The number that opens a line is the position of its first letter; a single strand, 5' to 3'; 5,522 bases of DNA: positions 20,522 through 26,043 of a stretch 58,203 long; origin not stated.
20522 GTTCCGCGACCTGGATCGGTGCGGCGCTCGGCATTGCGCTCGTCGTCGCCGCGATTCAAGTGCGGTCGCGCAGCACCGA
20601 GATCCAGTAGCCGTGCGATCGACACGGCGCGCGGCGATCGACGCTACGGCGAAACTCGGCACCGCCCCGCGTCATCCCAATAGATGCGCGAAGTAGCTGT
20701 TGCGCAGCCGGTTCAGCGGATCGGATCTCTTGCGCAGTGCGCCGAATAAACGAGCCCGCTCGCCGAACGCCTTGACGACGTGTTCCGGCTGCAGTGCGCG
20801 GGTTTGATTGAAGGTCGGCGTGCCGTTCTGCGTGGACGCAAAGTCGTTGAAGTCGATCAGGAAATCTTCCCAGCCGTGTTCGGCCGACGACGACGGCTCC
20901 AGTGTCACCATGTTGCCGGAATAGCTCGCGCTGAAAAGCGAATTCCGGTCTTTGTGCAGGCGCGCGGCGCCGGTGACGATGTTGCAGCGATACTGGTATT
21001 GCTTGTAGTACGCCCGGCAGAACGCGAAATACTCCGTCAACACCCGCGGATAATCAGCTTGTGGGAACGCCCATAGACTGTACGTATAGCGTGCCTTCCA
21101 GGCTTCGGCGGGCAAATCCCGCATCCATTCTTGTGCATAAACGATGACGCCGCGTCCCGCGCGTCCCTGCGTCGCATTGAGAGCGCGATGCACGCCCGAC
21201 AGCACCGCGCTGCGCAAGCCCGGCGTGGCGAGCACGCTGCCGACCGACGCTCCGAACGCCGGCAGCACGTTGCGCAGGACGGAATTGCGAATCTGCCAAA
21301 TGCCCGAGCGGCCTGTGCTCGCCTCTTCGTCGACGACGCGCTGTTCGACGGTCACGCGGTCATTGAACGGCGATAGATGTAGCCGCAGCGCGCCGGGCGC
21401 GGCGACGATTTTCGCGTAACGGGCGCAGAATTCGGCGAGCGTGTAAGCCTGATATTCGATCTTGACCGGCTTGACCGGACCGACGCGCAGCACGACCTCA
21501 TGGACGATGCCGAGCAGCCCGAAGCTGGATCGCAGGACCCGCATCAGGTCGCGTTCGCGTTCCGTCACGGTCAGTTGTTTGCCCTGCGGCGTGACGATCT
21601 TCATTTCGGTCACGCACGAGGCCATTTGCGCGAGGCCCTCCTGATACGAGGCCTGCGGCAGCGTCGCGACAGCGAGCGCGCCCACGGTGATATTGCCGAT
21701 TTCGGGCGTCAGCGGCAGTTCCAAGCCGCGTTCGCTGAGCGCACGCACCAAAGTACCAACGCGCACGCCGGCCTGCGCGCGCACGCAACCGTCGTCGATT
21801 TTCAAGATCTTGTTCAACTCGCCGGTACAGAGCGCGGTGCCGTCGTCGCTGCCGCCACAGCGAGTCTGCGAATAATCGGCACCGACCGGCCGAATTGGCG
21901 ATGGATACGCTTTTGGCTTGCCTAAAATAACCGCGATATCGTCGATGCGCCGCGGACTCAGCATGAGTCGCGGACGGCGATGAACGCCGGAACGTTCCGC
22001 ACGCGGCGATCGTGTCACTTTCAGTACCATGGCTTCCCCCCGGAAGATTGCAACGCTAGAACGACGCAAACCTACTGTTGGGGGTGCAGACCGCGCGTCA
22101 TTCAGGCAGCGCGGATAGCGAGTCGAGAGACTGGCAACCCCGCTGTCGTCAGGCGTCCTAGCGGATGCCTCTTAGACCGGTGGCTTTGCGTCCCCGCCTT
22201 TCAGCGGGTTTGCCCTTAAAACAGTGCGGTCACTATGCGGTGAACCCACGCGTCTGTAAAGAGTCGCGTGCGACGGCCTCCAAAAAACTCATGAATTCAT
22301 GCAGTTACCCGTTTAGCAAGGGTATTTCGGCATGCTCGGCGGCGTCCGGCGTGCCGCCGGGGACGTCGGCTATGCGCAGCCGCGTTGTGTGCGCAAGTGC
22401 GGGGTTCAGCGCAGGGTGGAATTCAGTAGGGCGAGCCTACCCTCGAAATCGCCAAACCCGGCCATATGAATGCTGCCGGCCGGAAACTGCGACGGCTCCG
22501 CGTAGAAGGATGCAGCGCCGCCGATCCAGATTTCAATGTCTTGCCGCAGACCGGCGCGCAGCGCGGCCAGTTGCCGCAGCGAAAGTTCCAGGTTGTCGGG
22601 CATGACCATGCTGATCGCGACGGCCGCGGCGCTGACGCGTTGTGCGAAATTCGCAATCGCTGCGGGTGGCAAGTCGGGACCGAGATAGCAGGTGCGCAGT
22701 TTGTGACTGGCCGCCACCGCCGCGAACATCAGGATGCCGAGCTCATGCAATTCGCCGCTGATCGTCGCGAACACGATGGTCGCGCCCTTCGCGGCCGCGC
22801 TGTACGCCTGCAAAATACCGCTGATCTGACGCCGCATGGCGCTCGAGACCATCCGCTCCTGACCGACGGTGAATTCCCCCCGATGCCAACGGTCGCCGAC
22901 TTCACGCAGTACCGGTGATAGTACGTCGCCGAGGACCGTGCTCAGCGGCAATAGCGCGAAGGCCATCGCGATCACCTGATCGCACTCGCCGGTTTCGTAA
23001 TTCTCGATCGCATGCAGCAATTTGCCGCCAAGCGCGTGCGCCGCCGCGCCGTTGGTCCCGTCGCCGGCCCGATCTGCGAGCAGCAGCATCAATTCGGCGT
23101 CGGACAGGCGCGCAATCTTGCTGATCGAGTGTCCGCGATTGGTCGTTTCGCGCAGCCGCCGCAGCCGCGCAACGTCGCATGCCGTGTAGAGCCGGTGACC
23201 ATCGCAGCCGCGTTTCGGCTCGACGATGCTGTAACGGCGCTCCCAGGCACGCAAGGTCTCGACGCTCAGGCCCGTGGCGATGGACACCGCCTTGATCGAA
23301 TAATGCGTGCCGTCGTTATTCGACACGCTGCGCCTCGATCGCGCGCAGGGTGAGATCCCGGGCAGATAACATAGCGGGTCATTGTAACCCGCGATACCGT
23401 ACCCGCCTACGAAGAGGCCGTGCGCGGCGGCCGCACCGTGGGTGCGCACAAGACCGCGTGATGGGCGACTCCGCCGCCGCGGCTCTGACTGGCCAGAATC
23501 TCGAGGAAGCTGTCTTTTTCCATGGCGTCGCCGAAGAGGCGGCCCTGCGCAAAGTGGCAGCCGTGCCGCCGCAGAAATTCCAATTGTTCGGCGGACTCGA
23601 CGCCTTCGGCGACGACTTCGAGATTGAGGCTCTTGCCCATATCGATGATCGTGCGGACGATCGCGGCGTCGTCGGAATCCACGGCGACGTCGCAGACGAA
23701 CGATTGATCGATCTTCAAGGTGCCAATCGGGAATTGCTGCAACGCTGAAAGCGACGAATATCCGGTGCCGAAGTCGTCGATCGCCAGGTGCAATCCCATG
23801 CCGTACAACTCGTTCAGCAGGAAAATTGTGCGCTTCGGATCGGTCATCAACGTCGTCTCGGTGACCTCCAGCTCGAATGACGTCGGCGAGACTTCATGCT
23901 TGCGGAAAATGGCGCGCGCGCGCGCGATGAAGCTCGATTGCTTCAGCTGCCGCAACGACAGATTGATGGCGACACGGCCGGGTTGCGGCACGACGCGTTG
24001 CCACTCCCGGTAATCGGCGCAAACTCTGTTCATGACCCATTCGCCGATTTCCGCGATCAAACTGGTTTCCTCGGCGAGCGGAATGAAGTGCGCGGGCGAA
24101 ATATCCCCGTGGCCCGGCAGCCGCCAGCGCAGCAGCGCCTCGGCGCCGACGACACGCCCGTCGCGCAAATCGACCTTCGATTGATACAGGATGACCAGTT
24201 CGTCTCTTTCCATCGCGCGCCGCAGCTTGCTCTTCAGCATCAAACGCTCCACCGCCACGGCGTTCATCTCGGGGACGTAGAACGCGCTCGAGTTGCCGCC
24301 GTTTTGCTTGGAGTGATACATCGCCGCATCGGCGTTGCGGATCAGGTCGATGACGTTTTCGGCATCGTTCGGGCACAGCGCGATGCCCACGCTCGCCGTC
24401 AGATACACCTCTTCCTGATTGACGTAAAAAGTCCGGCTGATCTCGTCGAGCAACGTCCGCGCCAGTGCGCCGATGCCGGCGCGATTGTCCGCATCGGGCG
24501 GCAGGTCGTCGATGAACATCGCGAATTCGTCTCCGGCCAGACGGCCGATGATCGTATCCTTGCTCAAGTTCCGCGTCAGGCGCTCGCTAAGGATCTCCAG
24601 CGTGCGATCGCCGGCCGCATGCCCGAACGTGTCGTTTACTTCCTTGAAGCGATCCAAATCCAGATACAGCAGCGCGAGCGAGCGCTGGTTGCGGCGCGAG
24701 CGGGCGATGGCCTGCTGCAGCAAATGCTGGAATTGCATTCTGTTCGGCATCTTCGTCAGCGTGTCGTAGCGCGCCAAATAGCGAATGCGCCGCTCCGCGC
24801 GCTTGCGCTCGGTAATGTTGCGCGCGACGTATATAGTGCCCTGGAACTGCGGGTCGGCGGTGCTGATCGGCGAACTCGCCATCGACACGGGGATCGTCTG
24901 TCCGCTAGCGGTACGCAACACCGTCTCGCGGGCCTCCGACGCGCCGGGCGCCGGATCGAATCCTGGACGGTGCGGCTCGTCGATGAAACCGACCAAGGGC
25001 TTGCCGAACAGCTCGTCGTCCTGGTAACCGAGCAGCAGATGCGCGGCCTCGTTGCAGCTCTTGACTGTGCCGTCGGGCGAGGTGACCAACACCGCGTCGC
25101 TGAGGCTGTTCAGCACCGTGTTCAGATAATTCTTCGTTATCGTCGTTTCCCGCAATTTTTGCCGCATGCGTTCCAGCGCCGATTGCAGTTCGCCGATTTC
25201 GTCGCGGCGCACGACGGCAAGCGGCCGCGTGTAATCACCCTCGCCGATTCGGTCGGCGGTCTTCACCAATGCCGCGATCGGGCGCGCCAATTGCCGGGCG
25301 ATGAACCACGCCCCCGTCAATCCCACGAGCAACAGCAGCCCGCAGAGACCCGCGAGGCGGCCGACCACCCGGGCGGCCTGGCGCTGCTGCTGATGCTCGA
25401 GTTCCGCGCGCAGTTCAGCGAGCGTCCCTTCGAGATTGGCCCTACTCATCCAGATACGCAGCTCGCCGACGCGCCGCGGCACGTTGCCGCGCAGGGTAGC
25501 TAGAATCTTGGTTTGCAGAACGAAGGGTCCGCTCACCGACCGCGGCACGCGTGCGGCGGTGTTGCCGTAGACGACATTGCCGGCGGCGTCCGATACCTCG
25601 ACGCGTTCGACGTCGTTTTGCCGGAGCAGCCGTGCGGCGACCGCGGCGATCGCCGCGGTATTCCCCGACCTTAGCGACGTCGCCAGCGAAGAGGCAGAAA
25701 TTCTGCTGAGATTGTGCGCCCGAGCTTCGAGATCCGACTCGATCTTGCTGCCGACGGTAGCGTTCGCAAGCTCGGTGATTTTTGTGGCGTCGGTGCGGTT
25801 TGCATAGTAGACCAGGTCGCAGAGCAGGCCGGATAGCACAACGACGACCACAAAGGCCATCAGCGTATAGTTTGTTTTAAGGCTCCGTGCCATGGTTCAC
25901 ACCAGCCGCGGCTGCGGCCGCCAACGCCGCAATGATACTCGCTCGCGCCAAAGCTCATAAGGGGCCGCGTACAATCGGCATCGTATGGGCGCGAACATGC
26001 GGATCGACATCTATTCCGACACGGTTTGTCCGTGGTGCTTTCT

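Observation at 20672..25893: Same-strand module: GGDEF-EAL sensor, then B12-binding MerR regulator, then c-di-GMP riboswitch, then FAD oxidase (candidate undescribed signalling circuit)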

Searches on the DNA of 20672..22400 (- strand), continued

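Call 87: search_rna_families(sources=[L096, L097, L098, L099], threshold=gathering)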
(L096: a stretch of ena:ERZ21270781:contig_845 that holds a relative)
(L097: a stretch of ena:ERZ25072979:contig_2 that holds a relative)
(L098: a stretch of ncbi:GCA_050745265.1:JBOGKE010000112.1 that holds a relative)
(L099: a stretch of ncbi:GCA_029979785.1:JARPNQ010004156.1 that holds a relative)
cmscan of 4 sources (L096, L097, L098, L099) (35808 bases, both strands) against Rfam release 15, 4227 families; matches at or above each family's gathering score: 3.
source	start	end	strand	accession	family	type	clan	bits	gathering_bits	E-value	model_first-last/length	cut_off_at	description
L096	4797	4881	+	RF03167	c-di-GMP-I-GGC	Cis-reg; riboswitch;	CL00126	68.8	59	2e-14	1-80/80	no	c-di-GMP-I-GGC riboswitch aptamer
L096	1205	1287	+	RF03167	c-di-GMP-I-GGC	Cis-reg; riboswitch;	CL00126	61.8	59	2e-12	1-80/80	no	c-di-GMP-I-GGC riboswitch aptamer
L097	2669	2754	-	RF00029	Intron_gpII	Intron;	-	52.5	40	1e-07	1-77/77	no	Group II catalytic intron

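Call 95: search_rna_families(sources=[L100, L102, L103], threshold=gathering)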
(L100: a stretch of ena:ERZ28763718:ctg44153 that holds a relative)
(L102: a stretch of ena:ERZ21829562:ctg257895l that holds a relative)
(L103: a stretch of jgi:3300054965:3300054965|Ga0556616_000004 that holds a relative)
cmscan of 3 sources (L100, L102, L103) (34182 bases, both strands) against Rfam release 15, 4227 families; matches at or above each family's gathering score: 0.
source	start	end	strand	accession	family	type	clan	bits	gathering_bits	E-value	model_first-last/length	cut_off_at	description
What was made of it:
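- Three other clades of the enzyme family lack the aptamer (calls 87, 95), so the association is recurrent, not universal.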

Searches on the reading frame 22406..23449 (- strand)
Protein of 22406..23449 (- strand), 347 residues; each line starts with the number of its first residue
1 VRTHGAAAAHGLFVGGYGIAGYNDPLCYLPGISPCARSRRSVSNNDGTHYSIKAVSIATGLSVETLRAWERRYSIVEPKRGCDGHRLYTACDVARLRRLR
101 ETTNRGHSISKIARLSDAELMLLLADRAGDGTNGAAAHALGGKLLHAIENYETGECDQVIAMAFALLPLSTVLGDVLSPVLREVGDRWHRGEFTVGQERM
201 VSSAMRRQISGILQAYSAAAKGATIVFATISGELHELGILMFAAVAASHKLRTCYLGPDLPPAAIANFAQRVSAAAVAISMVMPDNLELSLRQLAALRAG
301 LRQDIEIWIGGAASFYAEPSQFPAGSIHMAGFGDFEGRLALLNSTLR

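Call 3: search_protein_families(library=pfam, proteins=[window:22406-23449:-])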
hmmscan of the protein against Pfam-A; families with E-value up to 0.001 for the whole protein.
window:22406-23449:- (347 aa): 4 families
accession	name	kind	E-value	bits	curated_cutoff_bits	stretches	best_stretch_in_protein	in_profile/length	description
PF13411.12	MerR_1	-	1.1e-14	54.8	21.6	1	50-117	1-67/69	MerR HTH family regulatory protein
PF02607.22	B12-binding_2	-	1.4e-11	44.8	23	1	143-207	4-68/74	B12 binding domain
PF02310.24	B12-binding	-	3e-11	43.7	32.1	1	224-318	2-96/121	B12 binding domain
PF00376.29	MerR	-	1.1e-07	32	28.2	1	51-88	1-38/38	MerR family regulatory protein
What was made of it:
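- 22406..23326 (-): CarH-like MerR-family regulator with a B12-binding domain (306 aa). An accessory neighbour, not demonstrably linked to the enzyme gene. Pfam MerR_1 + B12-binding_2 + B12-binding (call 3).
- Checked: MerR-B12 gene, 23326-22406, 306 aa. Pfam finds MerR_1, B12-binding_2 and B12-binding (call 3).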

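Call 5: search_protein_families(library=ncbifam, proteins=[window:22406-23326:-], max_evalue=0.01)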
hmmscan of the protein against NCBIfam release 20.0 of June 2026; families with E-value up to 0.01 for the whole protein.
window:22406-23326:- (306 aa): 18 families
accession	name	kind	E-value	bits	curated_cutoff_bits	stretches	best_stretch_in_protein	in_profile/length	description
NF052513.1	TransRegCarH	equivalog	2.6e-43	148.3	400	1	8-247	6-230/274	HTH-type transcriptional repressor CarH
NF041607.1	dimeth_corrin_MtbC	equivalog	2.4e-11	43.5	350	1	118-273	16-175/203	dimethylamine corrinoid protein MtbC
NF011617.0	PRK15043.1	equivalog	1.1e-10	41.2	417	1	9-74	4-69/243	HTH-type transcriptional regulator MlrA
NF047996.1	corrin_MtgC_2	exception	8.6e-10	38.4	370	1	131-271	37-180/212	glycine betaine-specific corrinoid protein MtgC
TIGR02370.1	pyl_corrinoid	subfamily_domain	1.4e-08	34.3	215.3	1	103-273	2-177/197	methyltransferase cognate corrinoid protein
TIGR02051.1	MerR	equivalog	1.4e-07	31.8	150.85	1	13-74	4-65/124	mercury resistance transcriptional regulator MerR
NF047375.1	HeatShock_HspR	equivalog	8e-07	29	105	1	9-74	4-69/92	heat shock protein transcriptional repressor HspR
NF010315.0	PRK13752.1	subfamily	3.9e-06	27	261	1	10-75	9-74/144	mercury resistance transcriptional regulator MerR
NF047995.1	corrinoid_MtgC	exception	1.4e-05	24.7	310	1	140-272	46-184/215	glycine betaine-specific corrinoid protein MtgC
TIGR02044.1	CueR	equivalog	2.2e-05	24.5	147.4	1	11-74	3-66/127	Cu(I)-responsive transcriptional regulator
NF007069.0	PRK09514.1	equivalog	3.6e-05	23.8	143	1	9-77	2-70/141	Zn(2+)-responsive transcriptional regulator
TIGR02043.1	ZntR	equivalog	0.00011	22.3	167.95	1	15-77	8-70/131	Zn(2+)-responsive transcriptional regulator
TIGR02047.1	CadR-PbrR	equivalog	0.00018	21.5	151.45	1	13-74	5-66/127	Cd(II)/Pb(II)-responsive transcriptional regulator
NF047377.1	heat_HspR_dupli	exception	0.00024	20.7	300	1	15-63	130-180/214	heat shock protein transcriptional repressor HspR, fused homodimer type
NF053740.1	TransRegTnrAGPos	equivalog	0.00026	21.1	140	1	10-71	14-74/108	hypothetical protein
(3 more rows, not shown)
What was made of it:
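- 22406..23326 (-): NCBIfam CarH scores 148 bits against a cut-off of 400 (call 5).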

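Call 34: search_solved_structures(query=window:22406-23326:-, show_alignments=2)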
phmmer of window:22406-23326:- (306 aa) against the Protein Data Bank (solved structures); distinct sequences matched with E-value up to 0.001: 24.
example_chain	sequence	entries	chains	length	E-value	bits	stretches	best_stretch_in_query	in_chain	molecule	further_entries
3whp_A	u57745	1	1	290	1.2e-29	106.8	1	8-247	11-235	Probable transcriptional regulator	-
5c8d_A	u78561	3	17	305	1.7e-29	106.4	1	8-247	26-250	Light-dependent transcriptional regulator CarH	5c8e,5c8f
5c8a_A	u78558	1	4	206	2.2e-17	66.6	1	126-247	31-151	Light-dependent transcriptional regulator CarH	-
8c31_A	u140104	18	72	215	2.2e-17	66.6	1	123-247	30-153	Probable transcriptional regulator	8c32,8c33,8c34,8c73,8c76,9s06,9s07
8c35_A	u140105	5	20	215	5.9e-16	61.9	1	123-247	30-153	Probable transcriptional regulator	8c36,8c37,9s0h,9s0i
4jgi_A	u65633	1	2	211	1.5e-11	47.5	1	128-271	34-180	Putative uncharacterized protein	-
8jbs_A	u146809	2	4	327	2.2e-11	46.9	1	126-294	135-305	Putative cobalamin binding protein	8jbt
8j2y_A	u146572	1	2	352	1.6e-09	40.8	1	126-244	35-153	GGDEF domain-containing protein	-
8j2w_A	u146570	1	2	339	7e-09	38.7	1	111-258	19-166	Cobalamin-binding protein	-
8j2x_A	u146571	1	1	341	7.1e-09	38.7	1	111-258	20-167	Cobalamin-binding protein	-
1y80_A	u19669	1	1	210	2.1e-06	30.6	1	136-272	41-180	Predicted cobalamin binding protein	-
2jml_A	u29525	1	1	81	1.1e-05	28.3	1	10-70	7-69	DNA BINDING DOMAIN/TRANSCRIPTIONAL REGULATOR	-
7xcn_M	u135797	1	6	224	5.1e-05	26.1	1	120-272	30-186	Trimethylamine methyltransferase corrinoid protein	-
5crl_A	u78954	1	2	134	6.1e-05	25.8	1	8-75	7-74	Mercuric resistance operon regulatory protein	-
8ssd_A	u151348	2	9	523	0.00015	24.5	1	114-272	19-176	Methionine synthase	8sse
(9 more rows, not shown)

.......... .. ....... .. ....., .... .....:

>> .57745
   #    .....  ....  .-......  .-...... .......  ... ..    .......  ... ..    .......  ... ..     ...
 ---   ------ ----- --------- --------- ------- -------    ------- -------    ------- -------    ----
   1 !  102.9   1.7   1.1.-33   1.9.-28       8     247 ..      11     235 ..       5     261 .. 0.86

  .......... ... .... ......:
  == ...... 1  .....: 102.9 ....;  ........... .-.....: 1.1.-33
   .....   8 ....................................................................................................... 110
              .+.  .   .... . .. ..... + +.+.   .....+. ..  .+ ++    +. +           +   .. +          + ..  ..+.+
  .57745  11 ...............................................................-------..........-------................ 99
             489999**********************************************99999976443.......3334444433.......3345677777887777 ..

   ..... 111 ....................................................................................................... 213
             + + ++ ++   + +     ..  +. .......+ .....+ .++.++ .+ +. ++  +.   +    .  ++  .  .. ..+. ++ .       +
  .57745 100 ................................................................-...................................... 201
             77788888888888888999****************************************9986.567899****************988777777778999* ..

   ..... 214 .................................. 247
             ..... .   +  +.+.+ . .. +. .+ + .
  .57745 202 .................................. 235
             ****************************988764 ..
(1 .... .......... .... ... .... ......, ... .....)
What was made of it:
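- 22406..23326 (-): TtCarH at E = 1e-29 (call 34).
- On CarH/LitR B12-dependent photoreceptor regulators: TtCarH matches at E = 1e-29 over residues 8-247 (call 34).
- Closest known: B12-photoreceptor/diguanylate-cyclase fusions. Same: The PDB search with the MerR-B12 protein retrieves such a chain (call 34).
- Checked: The best solved relative is T. thermophilus CarH at E = 1e-29 (call 34).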

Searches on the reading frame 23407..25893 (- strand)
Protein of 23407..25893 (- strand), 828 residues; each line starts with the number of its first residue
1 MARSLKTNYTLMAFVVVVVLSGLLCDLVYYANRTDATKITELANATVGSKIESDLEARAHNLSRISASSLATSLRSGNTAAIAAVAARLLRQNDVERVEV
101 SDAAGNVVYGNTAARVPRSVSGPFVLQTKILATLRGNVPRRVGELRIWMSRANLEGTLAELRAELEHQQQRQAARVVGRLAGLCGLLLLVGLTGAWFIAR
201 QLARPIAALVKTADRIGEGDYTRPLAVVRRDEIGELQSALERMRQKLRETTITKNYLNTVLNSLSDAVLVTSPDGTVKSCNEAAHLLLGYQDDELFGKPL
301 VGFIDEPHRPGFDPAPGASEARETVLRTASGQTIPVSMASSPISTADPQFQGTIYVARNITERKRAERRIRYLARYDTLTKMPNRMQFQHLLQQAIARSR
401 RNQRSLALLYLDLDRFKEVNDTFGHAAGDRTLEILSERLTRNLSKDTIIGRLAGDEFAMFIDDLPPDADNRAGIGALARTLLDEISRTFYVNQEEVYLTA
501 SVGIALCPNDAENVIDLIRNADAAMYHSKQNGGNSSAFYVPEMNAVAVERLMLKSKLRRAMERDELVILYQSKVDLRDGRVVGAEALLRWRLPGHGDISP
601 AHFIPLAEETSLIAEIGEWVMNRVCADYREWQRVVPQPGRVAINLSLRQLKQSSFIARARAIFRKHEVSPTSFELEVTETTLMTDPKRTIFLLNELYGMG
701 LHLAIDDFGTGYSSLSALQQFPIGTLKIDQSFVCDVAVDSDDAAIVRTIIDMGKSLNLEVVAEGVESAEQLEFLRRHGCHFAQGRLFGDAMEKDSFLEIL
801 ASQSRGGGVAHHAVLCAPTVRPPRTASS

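Call 3: search_protein_families(library=pfam, proteins=[window:23407-25893:-])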
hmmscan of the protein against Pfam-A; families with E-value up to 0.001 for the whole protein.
window:23407-25893:- (828 aa): 8 families
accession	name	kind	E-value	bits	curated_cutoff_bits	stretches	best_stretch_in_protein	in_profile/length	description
PF00563.25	EAL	-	9.2e-72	241.6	31.3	1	556-788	3-234/236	EAL domain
PF00990.26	GGDEF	-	1.2e-42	145.8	23.8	1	374-534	1-160/161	Diguanylate cyclase, GGDEF domain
PF00672.30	HAMP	-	5.1e-16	59.2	25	1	197-249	1-53/53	HAMP domain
PF08448.16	PAS_4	-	3.5e-09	37.3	23.1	1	261-365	1-110/110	PAS fold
PF13426.13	PAS_9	-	7.6e-09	36.2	27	1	265-362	1-103/103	PAS domain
PF00989.32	PAS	-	1.9e-08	34.7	22.6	1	257-346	3-99/113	PAS fold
PF24820.1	Diguanyl_cycl_sensor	-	4.6e-08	33.4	28.1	1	261-352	2-105/109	Diguanylate cyclase-like sensor domain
PF13188.13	PAS_8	-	1.3e-06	28.5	21.8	1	256-309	2-55/65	PAS domain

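Call 5: search_protein_families(library=ncbifam, proteins=[window:23407-25893:-], max_evalue=0.01)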
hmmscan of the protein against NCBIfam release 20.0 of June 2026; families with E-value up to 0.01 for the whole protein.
window:23407-25893:- (828 aa): 55 families (the best 25 are shown)
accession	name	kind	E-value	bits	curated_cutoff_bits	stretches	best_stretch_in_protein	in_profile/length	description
NF045675.1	PhdiestaseDibA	equivalog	3.7e-140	468.2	980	1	243-792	66-617/623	phosphodiesterase DibA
NF007474.0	PRK10060.1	equivalog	1.7e-112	376.9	782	1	356-801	219-655/663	cyclic di-GMP phosphodiesterase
NF053781.1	cdiGMPphdstlr2612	equivalog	6.4e-101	338.8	1600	1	344-800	810-1265/1268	Tlr1612 family c-di-GMP phosphodiesterase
NF008467.0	PRK11359.1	equivalog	6.8e-100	335.2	857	1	360-794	362-786/800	oxygen-sensing cyclic-di-GMP phosphodiesterase DosP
NF052458.1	PhdiestGepA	equivalog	2.6e-99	333.5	1200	1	368-791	419-832/840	phosphodiesterase GepA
NF007298.0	PRK09776.1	equivalog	2.5e-78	264.1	1135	1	254-800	554-1106/1111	diguanylate cyclase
NF008807.1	PRK11829.1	equivalog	4.7e-76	256.3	733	1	374-797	243-659/670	biofilm formation regulator HmsP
NF007839.0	PRK10551.1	equivalog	5.5e-47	160.5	461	1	555-801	266-511/518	cyclic di-GMP phosphodiesterase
NF052596.1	RR_EAL_PvrR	equivalog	6e-47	160.1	580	1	550-803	140-392/398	response regulator cyclic di-GMP phosphodiesterase PvrR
NF007423.1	PRK09966.1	equivalog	6.3e-44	150.4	325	1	367-529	232-390/390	diguanylate cyclase DgcN/YfiN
NF045673.1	c-di-GMPRcptLapD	equivalog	8.2e-37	126.8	1020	1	365-791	228-645/647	cyclic di-GMP receptor LapD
TIGR00254.1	GGDEF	domain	1e-36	126.2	37.4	1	373-536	4-164/168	diguanylate cyclase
NF038266.1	diguan_SiaD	equivalog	2.1e-31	109.2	290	1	368-534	88-250/252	biofilm regulation diguanylate cyclase SiaD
NF008281.1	PRK11059.1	equivalog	1.7e-30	105.9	663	1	361-791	208-630/633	RNase E specificity factor CsrD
NF007135.0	PRK09581.1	equivalog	4.1e-29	101.7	474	1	373-535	291-451/457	PleD family two-component system response regulator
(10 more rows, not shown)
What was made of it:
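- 23407..25893 (-): Membrane sensor protein (TM, ~145-aa periplasmic stretch, TM, HAMP, PAS, GGDEF, EAL; 828 aa). Probably a c-di-GMP phosphodiesterase. A neighbour by synteny, not part of the riboswitch unit. Pfam and NCBIfam domains (calls 3, 5).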
